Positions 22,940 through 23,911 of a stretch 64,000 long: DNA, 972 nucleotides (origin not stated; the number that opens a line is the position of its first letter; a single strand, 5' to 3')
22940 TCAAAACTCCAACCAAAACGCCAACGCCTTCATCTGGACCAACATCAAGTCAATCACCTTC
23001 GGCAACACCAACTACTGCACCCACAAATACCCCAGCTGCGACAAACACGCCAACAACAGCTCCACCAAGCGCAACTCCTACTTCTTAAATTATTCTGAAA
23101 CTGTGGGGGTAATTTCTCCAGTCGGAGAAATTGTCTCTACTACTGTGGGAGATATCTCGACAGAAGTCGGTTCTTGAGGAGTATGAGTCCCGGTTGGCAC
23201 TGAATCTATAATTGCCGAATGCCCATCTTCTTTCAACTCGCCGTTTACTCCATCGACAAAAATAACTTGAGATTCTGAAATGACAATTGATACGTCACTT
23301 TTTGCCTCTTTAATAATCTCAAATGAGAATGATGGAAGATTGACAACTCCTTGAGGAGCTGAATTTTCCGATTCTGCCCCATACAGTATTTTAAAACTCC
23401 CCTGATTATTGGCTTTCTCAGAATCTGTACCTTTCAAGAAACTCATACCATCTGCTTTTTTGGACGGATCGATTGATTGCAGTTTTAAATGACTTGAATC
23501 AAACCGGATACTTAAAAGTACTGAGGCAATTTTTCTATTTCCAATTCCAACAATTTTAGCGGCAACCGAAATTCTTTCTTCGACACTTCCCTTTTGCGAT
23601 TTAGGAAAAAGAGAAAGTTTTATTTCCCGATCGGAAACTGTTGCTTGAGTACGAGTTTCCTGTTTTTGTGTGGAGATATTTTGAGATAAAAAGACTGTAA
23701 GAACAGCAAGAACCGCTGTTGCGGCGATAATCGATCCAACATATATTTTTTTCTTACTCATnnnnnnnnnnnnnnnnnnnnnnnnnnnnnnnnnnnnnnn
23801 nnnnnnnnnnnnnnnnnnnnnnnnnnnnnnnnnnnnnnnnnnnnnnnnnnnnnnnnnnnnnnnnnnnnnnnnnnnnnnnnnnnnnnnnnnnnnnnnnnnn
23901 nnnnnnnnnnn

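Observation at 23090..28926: Dockerin-bearing 1721-aa subtilase encoded head-to-tail with a membrane-anchored cohesin-like protein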

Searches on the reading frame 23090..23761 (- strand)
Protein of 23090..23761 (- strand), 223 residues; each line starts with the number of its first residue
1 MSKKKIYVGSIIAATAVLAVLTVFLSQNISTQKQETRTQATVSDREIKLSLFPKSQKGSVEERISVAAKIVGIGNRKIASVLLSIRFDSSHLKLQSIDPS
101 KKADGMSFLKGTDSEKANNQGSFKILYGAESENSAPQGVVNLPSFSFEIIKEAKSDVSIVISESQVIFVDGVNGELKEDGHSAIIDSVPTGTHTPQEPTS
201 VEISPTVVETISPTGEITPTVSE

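Call 5: search_protein_families(library=pfam, proteins=[window:23090-23761:-], max_evalue=1)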
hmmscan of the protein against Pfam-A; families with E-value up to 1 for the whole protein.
window:23090-23761:- (223 aa): 1 family
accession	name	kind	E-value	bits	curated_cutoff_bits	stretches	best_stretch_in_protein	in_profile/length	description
PF00963.24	Cohesin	-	1.6e-05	25.5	24.1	1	54-178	6-130/139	Cohesin domain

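Call 8: find_homologous_proteins(query=window:23093-23761:-)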
Query window:23093-23761:- (223 aa): 4 proteins with E <= 0.001 among 562 candidates.
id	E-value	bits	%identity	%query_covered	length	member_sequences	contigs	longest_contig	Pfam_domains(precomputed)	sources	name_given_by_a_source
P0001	1.7e-131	454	100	100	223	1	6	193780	PF00963.25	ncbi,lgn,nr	ncbi:hypothetical protein HYW55_00840 [Candidatus Gottesmanbacteria bacterium]|nr:hypothetical prote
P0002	1.6e-76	274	61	100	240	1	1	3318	-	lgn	-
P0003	4.8e-70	253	57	100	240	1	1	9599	-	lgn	-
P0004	7.7e-55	204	49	100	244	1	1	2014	-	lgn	-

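Call 9: find_encoding_contigs(protein=P0003, flank=10000)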
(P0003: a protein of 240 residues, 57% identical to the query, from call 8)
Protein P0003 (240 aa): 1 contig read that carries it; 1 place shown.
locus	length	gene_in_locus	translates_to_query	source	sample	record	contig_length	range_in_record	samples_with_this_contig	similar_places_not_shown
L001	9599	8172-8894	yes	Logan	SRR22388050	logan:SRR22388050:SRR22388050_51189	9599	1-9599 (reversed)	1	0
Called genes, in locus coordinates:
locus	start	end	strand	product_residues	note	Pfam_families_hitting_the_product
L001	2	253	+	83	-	?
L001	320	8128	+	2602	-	PF22148:Fervidolysin_NPro-like (faint), PF00082:Peptidase_S8, PF13385:Laminin_G_3, PF01436:NHL (weak), PF00404:Dockerin_1 (weak)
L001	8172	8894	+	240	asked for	-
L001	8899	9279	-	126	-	-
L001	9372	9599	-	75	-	?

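Call 10: find_encoding_contigs(protein=P0002, flank=10000)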
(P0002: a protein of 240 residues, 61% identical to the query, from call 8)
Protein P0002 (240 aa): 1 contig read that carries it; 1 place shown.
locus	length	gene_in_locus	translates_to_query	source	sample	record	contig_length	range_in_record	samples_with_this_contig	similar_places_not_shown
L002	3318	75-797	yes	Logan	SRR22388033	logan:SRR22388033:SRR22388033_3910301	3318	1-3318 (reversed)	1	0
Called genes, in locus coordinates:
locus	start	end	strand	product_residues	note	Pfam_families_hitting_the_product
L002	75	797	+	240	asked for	-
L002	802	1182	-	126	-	-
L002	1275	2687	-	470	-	-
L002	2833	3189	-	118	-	PF01925:TauE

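Call 11: find_encoding_contigs(protein=P0004, flank=10000)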
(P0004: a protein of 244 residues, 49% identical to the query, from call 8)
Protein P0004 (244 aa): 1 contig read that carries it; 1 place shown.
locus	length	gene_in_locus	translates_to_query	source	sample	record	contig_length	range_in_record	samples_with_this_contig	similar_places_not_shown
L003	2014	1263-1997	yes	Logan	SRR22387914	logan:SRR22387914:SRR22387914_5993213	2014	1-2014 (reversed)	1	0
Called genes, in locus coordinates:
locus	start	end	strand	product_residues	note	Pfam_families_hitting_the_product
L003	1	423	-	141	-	?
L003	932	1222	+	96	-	PF00404:Dockerin_1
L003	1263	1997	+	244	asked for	-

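Call 16: search_solved_structures(query=A1, max_evalue=10, show_alignments=2)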
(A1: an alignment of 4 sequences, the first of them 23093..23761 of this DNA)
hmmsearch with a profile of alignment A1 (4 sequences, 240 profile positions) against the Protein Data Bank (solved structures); distinct sequences matched with E-value up to 10: 0.

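Call 17: find_homologous_proteins(query=A1, max_evalue=1)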
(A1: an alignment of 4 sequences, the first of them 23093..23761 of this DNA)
Query A1 (4 sequences) (223 aa, profile of the alignment): 4 proteins with E <= 1 among 8000 candidates.
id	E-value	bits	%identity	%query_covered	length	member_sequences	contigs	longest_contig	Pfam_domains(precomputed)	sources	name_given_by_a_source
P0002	1.3e-133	462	61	100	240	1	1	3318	-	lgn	-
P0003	2.3e-131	455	57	100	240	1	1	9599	-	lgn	-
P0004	9.0e-121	420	49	100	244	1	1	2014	-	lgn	-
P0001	2.0e-111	389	100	100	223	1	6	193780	PF00963.25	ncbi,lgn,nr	ncbi:hypothetical protein HYW55_00840 [Candidatus Gottesmanbacteria bacterium]|nr:hypothetical prote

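Call 27: predict_structure(alignment_id=A1)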
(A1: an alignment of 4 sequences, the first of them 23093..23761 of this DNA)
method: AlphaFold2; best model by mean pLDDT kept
length: 223 residues; sequences in the alignment: 4
mean_pLDDT: 69.4   pTM: 0.60
mean pLDDT of the five models: 69.4, 68.8, 65.0, 55.2, 33.4
residues with pLDDT >= 90: 92; 70-90: 44; 50-70: 4; < 50: 83
segments of 3 or more residues with pLDDT < 50: 1-40, 181-223
pLDDT, mean of each block of 10 residues (from residue 1): 34 42 40 39 78 88 92 89 95 91 88 94 95 90 93 91 92 82 31 29 29 34 37
secondary structure, 60 per line:
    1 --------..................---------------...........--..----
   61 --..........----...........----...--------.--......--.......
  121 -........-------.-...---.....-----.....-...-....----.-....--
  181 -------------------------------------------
elements in order: H9-26 H42-45 E46-52 E63-72 E77-87 E92-94 E106-111 H114-120 E122-129 E139-141 E145-149 E155-159 E165-168 E175-178

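Call 29: fold_search(model_id=the predicted structure, library=pdb)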
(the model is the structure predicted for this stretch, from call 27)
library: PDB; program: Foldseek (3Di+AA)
matches with E <= 10: 1779; with E <= 0.001: 65
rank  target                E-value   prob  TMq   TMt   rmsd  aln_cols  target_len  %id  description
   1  6kgf_C                1.5e-06  1.00  0.44  0.63   4.1       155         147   13  Crystal structure of CaDoc0917(R16D)-CaCohA2 complex at pH 8.2 (released 2020-07-08)
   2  5nrm_A                1.6e-06  1.00  0.43  0.64   4.0       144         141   17  Crystal structure of the sixth cohesin from Acetivibrio cellulolyticus' scaffoldin B in complex with Cel5 dockerin S51 (released 2018-01-31)
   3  6kgd_A                2.2e-06  1.00  0.44  0.64   4.5       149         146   13  Crystal structure of CaDoc0917(R49D)-CaCohA2 complex at pH 8.0 (released 2020-07-08)
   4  6kgc_A                2.2e-06  1.00  0.42  0.62   4.6       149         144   13  Crystal structure of CaDoc0917(R49D)-CaCohA2 complex at pH 5.4 (released 2020-07-08)
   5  3ul4_A                3.6e-06  1.00  0.42  0.62   4.3       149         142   19  Crystal structure of Coh-OlpA(Cthe_3080)-Doc918(Cthe_0918) complex: A novel type I Cohesin-Dockerin complex from Clost (released 2012-11-28)
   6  2bm3                  4.2e-06  1.00  0.45  0.59   4.1       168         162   18  Structure of the Type II cohesin from Clostridium thermocellum SdbA (released 2005-03-10)
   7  5nrk_A                4.2e-06  1.00  0.40  0.59   4.6       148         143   17  Crystal structure of the sixth cohesin from Acetivibrio cellulolyticus' scaffoldin B in complex with Cel5 dockerin S15 (released 2018-01-31)
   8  3ghp_A                5.6e-06  1.00  0.42  0.49  10.4       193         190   14  Structure of the second type II cohesin module from the adaptor ScaA scaffoldin of Acetivibrio cellulolyticus (includi (released 2009-06-23)
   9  5k39_A                5.6e-06  1.00  0.38  0.49   5.6       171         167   17  THE TYPE II COHESIN DOCKERIN COMPLEX FROM CLOSTRIDIUM THERMOCELLUM (released 2017-03-29)
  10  2ccl_A                5.9e-06  1.00  0.42  0.60   4.2       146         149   15  THE S45A, T46A MUTANT OF THE TYPE I COHESIN-DOCKERIN COMPLEX FROM THE CELLULOSOME OF CLOSTRIDIUM THERMOCELLUM (released 2007-02-13)
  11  4fl4_B                6.3e-06  1.00  0.43  0.56   5.2       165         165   17  Scaffoldin conformation and dynamics revealed by a ternary complex from the Clostridium thermocellum cellulosome (released 2012-06-27)
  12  5g5d_A                6.3e-06  1.00  0.40  0.54   4.8       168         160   14  Crystal Structure of the CohScaC2-XDocCipA type II complex from Clostridium thermocellum (released 2017-04-05)
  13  2zf9_D                7.4e-06  1.00  0.39  0.47   8.8       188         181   17  Crystal structure of a type III cohesin module from the cellulosomal ScaE cell-surface anchoring scaffoldin of Ruminoc (released 2008-12-30)
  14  5m0y_A                7.9e-06  1.00  0.45  0.56   4.7       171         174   16  Crystal Structure of the CohScaA-XDocCipB type II complex from Clostridium thermocellum at 1.5Angstrom resolution (released 2017-09-06)
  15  4fl4_I                7.9e-06  1.00  0.41  0.31   4.8       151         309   15  Scaffoldin conformation and dynamics revealed by a ternary complex from the Clostridium thermocellum cellulosome (released 2012-06-27)
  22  2zf9_B                1.4e-05  1.00  0.38  0.45   8.8       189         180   17  Crystal structure of a type III cohesin module from the cellulosomal ScaE cell-surface anchoring scaffoldin of Ruminoc (released 2008-12-30)
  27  4dh2_A                2.2e-05  1.00  0.43  0.57   4.4       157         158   11  Crystal structure of Coh-OlpC(Cthe_0452)-Doc435(Cthe_0435) complex: A novel type I Cohesin-Dockerin complex from Clost (released 2012-11-28)
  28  2zf9_A                2.3e-05  1.00  0.40  0.47   7.9       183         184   17  Crystal structure of a type III cohesin module from the cellulosomal ScaE cell-surface anchoring scaffoldin of Ruminoc (released 2008-12-30)
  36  4dh2_C                3.4e-05  1.00  0.44  0.59   5.7       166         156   12  Crystal structure of Coh-OlpC(Cthe_0452)-Doc435(Cthe_0435) complex: A novel type I Cohesin-Dockerin complex from Clost (released 2012-11-28)
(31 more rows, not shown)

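Call 30: search_protein_representatives(alignment_id=A1)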
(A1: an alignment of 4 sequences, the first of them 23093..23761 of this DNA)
Query: 4 sequences, 240 profile positions. Proteins with E-value up to 0.001 (for the whole library): 106; up to 1e-10: 47; up to 1e-30: 7. The best 106 are listed.
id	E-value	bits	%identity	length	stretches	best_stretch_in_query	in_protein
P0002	4.1e-134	461.9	-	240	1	1-240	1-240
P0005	5.2e-39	150.6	-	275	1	21-238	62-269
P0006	3.6e-36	141.3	-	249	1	3-229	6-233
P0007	1.7e-35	139.0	-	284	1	6-236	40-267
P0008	9.6e-35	136.6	-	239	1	3-219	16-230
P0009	1.4e-32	129.5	-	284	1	7-224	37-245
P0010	2.4e-32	128.8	-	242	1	6-234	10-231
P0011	2.3e-30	122.3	-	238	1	4-227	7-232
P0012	3.2e-30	121.8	-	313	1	18-220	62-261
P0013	9.7e-29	117.0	-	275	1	3-235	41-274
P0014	5.4e-27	111.2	-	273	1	10-235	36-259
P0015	6.1e-27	111.1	-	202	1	1-198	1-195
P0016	8.1e-27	110.7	-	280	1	26-226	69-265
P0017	1.0e-25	107.1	-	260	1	4-204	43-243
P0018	4.5e-25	104.9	-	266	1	22-228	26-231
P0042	2.1e-12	63.5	-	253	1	12-231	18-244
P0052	4.1e-09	52.7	-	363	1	31-237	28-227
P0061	1.1e-06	44.8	-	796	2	31-223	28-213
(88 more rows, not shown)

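Call 33: search_protein_families(library=ncbifam, proteins=[window:23093-23761:-, P0009, P0052, P0061], max_evalue=1)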
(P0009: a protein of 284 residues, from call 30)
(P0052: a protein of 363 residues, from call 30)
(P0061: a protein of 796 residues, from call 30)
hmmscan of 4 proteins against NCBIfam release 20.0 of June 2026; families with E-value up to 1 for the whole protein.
window:23093-23761:- (223 aa): 1 family
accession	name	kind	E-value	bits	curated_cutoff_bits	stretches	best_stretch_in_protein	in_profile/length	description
NF053871.1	DS2_2_antiphage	equivalog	0.14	11.4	350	1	64-116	121-172/294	anti-phage nucleotidyltransferase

P0009 (284 aa): 0 families

P0052 (363 aa): 3 families
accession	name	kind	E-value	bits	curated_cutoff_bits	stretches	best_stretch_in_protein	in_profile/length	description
NF052345.1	S_layer_anammox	exception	0.00017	19.1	1400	1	156-217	1254-1315/1596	Kustd1514 family S-layer glycoprotein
NF000400.3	blaIMI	exception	0.053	12.5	600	1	55-127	72-142/292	IMI family carbapenem-hydrolyzing class A beta-lactamase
NF037973.1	metallo_SslE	exception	0.062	10.6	3000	1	182-226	39-87/1519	lipoprotein metalloprotease SslE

P0061 (796 aa): 1 family
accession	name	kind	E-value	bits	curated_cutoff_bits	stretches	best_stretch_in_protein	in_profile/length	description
NF052374.1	HopndTporHpnN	equivalog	0.18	9.8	1100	1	6-123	398-515/858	hopanoid transporter HpnN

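Call 38: find_homologous_proteins(query=A2, max_evalue=0.001)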
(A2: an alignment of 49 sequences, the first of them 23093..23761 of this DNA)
Query A2 (49 sequences) (223 aa, profile of the alignment): 7 proteins with E <= 0.001 among 7511 candidates.
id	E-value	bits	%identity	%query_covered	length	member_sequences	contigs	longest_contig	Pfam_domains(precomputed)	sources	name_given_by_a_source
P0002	1.1e-67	246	61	100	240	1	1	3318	-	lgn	-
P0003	6.0e-65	237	57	100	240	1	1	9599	-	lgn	-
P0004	1.5e-63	232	49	100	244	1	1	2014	-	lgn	-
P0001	1.2e-62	229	100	100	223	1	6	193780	PF00963.25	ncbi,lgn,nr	ncbi:hypothetical protein HYW55_00840 [Candidatus Gottesmanbacteria bacterium]|nr:hypothetical prote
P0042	2.8e-50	189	24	99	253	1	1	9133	-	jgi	jgi:hypothetical protein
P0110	3.4e-45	172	25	80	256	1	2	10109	-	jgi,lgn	jgi:hypothetical protein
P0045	9.9e-43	164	24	90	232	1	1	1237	-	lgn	-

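Call 39: find_encoding_contigs(protein=P0042, flank=10000)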
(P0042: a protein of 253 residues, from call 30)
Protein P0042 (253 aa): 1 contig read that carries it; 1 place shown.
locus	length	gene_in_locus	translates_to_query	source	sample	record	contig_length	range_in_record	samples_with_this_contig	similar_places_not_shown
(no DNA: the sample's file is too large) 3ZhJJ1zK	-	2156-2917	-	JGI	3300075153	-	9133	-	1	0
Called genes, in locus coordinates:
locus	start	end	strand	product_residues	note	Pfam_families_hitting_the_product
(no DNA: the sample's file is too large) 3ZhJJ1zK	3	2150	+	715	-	?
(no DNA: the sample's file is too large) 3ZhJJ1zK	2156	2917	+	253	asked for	-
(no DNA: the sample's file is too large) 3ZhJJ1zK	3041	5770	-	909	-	PF00133:tRNA-synt_1, PF09334:tRNA-synt_1g, PF01921:tRNA-synt_1f (faint), PF13603:tRNA-synt_1_2, PF00133:tRNA-synt_1, PF09334:tRNA-synt_1g, PF08264:Anticodon_1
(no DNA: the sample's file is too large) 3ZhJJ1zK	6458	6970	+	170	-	PF02899:Phage_int_SAM_1, PF13495:Phage_int_SAM_4 (faint)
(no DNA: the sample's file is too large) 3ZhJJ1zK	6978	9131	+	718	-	?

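Call 40: find_encoding_contigs(protein=P0110, flank=10000)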
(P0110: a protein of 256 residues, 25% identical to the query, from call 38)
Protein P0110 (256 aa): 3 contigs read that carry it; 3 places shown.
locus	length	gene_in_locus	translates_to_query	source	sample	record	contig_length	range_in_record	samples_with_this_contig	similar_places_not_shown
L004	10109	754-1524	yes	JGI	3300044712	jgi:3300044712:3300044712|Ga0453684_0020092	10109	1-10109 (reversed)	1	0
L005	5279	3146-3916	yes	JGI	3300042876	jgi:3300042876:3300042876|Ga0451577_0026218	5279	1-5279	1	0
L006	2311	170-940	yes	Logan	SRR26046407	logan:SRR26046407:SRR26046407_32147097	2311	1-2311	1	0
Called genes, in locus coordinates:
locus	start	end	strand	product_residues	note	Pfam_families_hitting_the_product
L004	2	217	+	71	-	?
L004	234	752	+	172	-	PF00404:Dockerin_1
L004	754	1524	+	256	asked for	-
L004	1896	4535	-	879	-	PF00133:tRNA-synt_1, PF09334:tRNA-synt_1g, PF13603:tRNA-synt_1_2, PF00133:tRNA-synt_1, PF09334:tRNA-synt_1g, PF08264:Anticodon_1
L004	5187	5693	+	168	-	PF02899:Phage_int_SAM_1, PF13495:Phage_int_SAM_4 (faint)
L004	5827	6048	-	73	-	-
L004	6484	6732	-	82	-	-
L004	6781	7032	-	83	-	-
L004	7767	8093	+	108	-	-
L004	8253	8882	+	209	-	-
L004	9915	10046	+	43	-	-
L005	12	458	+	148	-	-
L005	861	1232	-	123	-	-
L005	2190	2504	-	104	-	-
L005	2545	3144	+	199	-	PF00404:Dockerin_1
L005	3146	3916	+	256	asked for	-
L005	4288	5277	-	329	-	?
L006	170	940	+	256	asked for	-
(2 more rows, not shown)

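Call 44: find_related_loci(query=A1, collection=genome_contigs, flank=10000)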
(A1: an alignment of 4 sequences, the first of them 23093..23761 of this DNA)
Query A1 (223 aa) in genome_contigs; peptide patterns used: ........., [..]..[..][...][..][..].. (x = any residue, [..] = any of these).
160 stretches matched a pattern, but none encodes a relative of the query by tblastn (E <= 1e-3).

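Call 54: search_protein_families(library=pfam, proteins=[L005:478-3141:+, L005:3146-3913:+], max_evalue=0.01)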
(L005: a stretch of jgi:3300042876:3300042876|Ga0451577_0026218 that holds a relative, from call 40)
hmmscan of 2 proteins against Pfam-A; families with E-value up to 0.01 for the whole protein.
L005:478-3141:+ (888 aa): 1 family
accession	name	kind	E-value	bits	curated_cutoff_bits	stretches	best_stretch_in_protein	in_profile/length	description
PF00404.24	Dockerin_1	-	1.5e-07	31.9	22.9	1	829-880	1-56/57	Dockerin type I domain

L005:3146-3913:+ (256 aa): 0 families

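Call 74: find_related_loci(query=A8, collection=metagenome_contigs, flank=6000)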
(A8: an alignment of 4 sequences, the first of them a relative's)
Query A8 (275 aa) in metagenome_contigs; peptide patterns used: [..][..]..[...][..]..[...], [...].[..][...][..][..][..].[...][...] (x = any residue, [..] = any of these).
287 stretches matched a pattern; 3 encode a relative of the query (tblastn E <= 1e-3); 3 distinct loci.
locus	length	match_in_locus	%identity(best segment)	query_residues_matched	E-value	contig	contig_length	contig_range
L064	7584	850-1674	100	1-275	0e+0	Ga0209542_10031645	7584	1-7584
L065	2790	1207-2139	69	1-275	1e-133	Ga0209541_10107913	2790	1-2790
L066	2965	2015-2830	37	10-275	6e-51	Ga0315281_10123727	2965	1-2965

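Call 77: search_protein_families(library=pfam, proteins=[L066:3-1985:+, L065:2-1207:+, L064:2-847:+, L064:850-1674:+, L066:2015-2836:+], max_evalue=0.01)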
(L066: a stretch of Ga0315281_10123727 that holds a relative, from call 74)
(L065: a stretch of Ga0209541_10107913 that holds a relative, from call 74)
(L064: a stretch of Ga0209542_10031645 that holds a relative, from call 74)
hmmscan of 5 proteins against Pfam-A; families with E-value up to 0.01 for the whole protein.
L066:3-1985:+ (661 aa): 3 families
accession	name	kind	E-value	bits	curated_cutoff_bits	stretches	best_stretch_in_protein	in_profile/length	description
PF00041.27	fn3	-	6.7e-12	45.9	25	1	292-400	2-80/84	Fibronectin type III domain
PF16656.11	Pur_ac_phosph_N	-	2.8e-05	25.1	30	1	296-405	6-92/93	Purple acid Phosphatase, N-terminal domain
PF00404.24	Dockerin_1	-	0.00044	20.8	22.9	1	607-659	1-56/57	Dockerin type I domain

L065:2-1207:+ (402 aa): 1 family
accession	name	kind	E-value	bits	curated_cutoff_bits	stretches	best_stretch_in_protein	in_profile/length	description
PF00404.24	Dockerin_1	-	9.9e-06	26.1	22.9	1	346-396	1-52/57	Dockerin type I domain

L064:2-847:+ (282 aa): 1 family
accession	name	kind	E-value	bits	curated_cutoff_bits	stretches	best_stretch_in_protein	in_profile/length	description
PF00404.24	Dockerin_1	-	5.1e-05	23.8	22.9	1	226-276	1-52/57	Dockerin type I domain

L064:850-1674:+ (275 aa): 1 family
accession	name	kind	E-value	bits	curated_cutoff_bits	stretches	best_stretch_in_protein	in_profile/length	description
PF00963.24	Cohesin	-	1.2e-06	29.2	24.1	1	104-216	16-130/139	Cohesin domain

L066:2015-2836:+ (274 aa): 1 family
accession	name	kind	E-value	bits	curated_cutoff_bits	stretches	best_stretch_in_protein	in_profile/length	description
PF00963.24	Cohesin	-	6.2e-06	26.9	24.1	1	87-203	13-130/139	Cohesin domain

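Call 86: find_encoding_contigs(protein=P0001, flank=10000, max_places=6)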
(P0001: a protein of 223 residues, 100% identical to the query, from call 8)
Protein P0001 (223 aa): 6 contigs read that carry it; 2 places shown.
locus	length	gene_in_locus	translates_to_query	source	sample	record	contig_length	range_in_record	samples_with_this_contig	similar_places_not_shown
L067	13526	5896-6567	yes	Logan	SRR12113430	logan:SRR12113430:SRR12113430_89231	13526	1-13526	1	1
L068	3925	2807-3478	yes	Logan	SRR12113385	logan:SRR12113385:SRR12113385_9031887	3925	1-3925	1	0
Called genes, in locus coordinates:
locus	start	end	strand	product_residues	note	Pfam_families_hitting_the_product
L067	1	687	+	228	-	?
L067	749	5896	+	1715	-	-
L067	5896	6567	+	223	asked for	PF00963:Cohesin (weak)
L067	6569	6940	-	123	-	-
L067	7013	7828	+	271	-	-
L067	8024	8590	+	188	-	-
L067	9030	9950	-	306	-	PF03547:Mem_trans (weak), PF01758:SBF (weak)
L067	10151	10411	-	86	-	-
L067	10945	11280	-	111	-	-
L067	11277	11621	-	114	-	PF18924:DUF5674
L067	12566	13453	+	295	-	-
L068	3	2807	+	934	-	?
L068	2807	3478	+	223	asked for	PF00963:Cohesin (weak)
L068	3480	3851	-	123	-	-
